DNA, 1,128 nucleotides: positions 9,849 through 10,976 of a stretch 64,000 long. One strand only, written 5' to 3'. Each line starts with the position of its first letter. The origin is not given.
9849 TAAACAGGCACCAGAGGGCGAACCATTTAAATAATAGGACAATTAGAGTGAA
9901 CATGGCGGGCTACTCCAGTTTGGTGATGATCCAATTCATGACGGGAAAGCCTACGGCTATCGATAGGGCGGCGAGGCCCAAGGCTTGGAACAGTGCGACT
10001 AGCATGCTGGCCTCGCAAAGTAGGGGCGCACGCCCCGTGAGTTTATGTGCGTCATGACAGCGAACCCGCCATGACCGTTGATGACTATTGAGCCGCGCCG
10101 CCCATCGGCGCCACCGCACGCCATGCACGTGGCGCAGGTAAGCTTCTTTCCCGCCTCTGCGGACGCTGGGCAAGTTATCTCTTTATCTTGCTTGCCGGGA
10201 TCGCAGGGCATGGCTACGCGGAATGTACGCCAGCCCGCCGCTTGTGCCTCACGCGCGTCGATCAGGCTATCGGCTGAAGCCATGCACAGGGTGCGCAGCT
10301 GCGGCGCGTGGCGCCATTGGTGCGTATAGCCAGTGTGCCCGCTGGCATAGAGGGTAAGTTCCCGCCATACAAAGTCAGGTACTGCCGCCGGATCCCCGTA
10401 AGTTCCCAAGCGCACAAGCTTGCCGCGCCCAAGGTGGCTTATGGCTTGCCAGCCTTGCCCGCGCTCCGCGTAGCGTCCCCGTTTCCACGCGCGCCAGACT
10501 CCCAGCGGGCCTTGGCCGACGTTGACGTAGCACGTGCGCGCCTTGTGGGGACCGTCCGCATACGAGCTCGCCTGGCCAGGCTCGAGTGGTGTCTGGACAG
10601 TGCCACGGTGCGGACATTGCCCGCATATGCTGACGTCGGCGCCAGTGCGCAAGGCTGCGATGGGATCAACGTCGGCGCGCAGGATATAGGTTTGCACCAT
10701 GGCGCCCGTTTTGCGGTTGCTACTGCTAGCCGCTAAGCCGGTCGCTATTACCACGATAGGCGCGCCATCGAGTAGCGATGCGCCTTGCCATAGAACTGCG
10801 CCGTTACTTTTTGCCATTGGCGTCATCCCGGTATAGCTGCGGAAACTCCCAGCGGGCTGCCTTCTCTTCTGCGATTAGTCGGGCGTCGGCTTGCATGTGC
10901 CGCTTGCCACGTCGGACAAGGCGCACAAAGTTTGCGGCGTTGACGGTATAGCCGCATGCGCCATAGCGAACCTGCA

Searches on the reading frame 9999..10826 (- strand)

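Call 81: search_protein_families(library=pfam, proteins=[window:9999-10826:-], max_evalue=0.01)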
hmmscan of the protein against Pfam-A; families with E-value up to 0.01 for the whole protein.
window:9999-10826:- (275 aa): 1 family
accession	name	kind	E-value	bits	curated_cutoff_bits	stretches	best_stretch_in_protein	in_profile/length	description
PF23872.1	DUF7227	-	3.3e-05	24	27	0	93-253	32-211/223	Domain of unknown function (DUF7227)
